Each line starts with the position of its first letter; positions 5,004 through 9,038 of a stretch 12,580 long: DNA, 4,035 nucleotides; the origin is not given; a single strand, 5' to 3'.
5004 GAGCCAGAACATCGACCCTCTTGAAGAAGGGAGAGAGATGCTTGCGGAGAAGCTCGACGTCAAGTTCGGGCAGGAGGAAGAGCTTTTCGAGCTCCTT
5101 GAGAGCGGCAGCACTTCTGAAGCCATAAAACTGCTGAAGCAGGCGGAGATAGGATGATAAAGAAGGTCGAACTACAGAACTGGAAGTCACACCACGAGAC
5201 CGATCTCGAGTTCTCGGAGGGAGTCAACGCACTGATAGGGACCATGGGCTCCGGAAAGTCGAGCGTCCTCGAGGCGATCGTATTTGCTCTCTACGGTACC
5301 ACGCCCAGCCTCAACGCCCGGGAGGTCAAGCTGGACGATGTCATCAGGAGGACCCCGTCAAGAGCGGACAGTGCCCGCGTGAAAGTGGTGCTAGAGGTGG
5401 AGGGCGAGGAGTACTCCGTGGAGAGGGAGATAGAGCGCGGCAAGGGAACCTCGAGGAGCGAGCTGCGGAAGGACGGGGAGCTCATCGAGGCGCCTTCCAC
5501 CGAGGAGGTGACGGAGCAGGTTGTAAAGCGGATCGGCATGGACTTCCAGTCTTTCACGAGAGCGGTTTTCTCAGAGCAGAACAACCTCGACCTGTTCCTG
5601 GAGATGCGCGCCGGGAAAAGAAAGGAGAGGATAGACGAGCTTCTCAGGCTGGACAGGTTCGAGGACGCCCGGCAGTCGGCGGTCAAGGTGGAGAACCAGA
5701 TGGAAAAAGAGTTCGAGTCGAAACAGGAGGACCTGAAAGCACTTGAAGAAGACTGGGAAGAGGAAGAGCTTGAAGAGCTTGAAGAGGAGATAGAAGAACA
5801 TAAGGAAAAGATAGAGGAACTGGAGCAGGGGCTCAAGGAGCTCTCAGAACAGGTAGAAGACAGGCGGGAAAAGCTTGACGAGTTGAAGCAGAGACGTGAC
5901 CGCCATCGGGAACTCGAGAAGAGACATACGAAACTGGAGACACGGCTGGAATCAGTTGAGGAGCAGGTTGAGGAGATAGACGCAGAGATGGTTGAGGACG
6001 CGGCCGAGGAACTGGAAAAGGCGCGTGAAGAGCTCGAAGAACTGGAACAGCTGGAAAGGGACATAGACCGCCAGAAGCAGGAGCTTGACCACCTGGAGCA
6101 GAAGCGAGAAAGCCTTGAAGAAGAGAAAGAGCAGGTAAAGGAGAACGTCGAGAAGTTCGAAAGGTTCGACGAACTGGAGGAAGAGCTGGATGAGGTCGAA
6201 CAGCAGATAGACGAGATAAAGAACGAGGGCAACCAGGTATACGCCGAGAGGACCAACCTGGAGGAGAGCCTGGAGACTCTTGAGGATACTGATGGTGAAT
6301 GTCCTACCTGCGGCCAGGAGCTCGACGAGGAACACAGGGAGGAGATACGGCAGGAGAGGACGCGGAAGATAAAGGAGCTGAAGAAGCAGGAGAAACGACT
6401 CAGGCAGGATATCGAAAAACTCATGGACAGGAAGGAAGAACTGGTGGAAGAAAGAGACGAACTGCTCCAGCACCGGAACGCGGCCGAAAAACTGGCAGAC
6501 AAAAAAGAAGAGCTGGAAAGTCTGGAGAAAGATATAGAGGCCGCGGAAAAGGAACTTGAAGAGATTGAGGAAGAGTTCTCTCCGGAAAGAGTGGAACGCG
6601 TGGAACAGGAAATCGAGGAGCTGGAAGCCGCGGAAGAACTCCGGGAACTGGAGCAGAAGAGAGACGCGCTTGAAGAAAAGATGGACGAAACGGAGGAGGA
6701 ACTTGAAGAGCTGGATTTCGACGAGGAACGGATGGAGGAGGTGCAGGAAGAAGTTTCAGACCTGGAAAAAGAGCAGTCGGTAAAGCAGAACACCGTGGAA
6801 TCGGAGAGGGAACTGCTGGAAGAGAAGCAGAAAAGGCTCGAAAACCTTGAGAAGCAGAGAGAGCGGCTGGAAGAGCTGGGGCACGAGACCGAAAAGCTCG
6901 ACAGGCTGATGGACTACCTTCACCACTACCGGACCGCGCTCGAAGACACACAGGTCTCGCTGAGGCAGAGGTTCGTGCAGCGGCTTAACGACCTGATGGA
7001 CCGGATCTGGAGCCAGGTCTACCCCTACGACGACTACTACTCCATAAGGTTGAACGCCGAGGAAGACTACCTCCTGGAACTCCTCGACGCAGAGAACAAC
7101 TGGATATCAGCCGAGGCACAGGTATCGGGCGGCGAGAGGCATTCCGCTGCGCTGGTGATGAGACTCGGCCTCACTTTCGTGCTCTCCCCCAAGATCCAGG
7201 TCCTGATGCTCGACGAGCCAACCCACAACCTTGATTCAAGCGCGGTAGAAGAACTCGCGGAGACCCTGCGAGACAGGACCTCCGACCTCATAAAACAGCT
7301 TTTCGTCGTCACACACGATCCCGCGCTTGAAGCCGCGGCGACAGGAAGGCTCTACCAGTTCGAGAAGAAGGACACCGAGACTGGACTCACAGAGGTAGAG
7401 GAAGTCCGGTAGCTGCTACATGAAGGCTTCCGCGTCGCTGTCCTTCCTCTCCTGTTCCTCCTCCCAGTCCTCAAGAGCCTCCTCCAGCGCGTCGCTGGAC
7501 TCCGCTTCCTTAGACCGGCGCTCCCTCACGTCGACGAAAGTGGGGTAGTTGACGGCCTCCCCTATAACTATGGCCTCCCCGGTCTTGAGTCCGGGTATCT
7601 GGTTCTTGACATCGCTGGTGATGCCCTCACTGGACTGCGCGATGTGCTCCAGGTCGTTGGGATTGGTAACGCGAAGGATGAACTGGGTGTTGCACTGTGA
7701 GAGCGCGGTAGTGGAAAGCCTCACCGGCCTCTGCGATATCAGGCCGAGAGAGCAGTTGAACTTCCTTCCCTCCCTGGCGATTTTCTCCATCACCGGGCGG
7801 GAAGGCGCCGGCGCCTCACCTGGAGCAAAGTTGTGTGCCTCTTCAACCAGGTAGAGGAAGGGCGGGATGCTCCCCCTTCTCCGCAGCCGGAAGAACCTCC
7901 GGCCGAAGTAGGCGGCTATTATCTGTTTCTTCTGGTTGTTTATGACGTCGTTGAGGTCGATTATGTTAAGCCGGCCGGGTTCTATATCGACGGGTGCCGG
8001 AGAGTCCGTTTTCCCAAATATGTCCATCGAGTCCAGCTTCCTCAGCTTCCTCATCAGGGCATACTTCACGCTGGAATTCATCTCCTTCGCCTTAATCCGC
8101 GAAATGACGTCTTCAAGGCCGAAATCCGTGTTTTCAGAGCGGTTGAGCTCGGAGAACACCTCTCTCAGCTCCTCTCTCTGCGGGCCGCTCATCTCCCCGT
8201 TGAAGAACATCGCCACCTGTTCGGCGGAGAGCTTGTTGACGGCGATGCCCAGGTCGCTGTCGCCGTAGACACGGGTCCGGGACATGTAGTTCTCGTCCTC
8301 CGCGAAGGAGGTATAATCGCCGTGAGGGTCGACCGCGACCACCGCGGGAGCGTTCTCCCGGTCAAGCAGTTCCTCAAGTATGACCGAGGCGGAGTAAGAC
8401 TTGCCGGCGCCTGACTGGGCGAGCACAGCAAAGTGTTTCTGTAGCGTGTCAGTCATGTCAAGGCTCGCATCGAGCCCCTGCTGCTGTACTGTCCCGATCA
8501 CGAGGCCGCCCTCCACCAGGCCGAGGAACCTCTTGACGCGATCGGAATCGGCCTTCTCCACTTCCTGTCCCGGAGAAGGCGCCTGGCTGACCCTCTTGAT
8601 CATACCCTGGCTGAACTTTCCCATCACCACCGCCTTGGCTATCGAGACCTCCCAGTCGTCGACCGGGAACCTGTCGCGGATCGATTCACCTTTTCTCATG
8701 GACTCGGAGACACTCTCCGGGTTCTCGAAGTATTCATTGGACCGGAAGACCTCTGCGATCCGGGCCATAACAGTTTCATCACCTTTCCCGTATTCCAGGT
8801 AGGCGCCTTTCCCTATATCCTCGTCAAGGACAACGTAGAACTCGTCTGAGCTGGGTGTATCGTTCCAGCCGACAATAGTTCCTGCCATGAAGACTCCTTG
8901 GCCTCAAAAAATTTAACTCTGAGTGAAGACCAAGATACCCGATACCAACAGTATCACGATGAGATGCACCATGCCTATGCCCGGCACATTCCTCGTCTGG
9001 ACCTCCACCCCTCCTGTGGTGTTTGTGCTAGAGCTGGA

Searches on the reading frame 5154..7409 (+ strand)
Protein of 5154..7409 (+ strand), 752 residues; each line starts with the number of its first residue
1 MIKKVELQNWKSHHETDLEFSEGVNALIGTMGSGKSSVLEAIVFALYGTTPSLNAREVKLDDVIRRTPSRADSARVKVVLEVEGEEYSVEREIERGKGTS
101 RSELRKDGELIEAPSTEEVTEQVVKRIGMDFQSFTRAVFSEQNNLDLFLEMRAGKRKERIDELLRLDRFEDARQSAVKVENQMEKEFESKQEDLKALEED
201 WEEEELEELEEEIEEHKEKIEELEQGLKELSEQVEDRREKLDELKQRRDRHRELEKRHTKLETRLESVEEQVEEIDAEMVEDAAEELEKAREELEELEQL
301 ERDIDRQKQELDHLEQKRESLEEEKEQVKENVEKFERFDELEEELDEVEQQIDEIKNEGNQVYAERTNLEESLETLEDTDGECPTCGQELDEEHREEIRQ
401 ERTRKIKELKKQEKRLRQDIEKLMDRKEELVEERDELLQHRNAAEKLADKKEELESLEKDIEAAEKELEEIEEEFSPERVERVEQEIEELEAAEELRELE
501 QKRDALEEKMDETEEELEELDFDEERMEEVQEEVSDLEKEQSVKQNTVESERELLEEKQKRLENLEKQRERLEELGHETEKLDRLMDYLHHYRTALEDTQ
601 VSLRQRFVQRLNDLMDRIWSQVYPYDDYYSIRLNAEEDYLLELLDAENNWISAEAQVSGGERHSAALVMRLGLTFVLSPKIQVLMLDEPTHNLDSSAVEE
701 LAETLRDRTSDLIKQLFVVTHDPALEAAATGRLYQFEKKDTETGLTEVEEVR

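Call 3: search_protein_families(library=pfam, proteins=[window:5154-7409:+], max_evalue=0.1)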
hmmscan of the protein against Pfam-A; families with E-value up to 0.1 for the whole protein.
window:5154-7409:+ (752 aa): 11 families
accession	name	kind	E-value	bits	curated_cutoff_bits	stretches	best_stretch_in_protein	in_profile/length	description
PF13476.12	AAA_23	-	5.9e-27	96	27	1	4-227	1-200/201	AAA domain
PF13175.12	AAA_15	-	6.8e-13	49.4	32.1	1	1-373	1-272/374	AAA ATPase domain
PF13555.12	AAA_29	-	3.6e-08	33.5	27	1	3-50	2-50/61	P-loop containing region of AAA domain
PF13166.12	AAA_13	-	5.3e-07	29.2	36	1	373-593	248-472/713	AAA domain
PF04423.19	Rad50_zn_hook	-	1.8e-06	28.1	24.3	1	369-412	8-51/52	Rad50 zinc hook motif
PF13558.12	SbcC_Walker_B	-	0.00046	20.8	27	1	646-706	22-89/90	SbcC/RAD50-like, Walker B motif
PF05531.17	NPV_P10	-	0.002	19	29.8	0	302-357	11-63/75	Nucleopolyhedrovirus P10 protein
PF13304.12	AAA_21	-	0.0066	17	27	2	24-87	1-83/304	AAA domain, putative AbiEii toxin, Type IV TA system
PF02601.20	Exonuc_VII_L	-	0.0076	16.2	35.9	1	171-299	148-271/315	Exonuclease VII, large subunit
PF13851.11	GAS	-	0.021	14.6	32.3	1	283-377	59-155/200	Growth-arrest specific micro-tubule binding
PF24460.1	DUF7575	-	0.047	13.5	28.5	0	382-393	5-16/28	Domain of unknown function (DUF7575)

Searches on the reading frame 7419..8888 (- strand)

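Call 3: search_protein_families(library=pfam, proteins=[window:7419-8888:-], max_evalue=0.1)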
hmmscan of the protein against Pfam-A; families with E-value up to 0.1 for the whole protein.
window:7419-8888:- (490 aa): 4 families
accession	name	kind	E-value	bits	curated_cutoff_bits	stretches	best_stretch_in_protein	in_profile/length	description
PF01935.23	DUF87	-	1e-31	111.2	23.2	1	130-330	2-218/220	Helicase HerA, central domain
PF09378.16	HAS-barrel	-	0.011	16.3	25.2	1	11-64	7-62/90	HAS barrel domain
PF12846.13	AAA_10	-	0.013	15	27.5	0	149-197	20-66/362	AAA-like domain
PF10412.15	TrwB_AAD_bind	-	0.073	12.4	20.5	0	148-194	13-57/387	Type IV secretion-system coupling protein DNA-binding domain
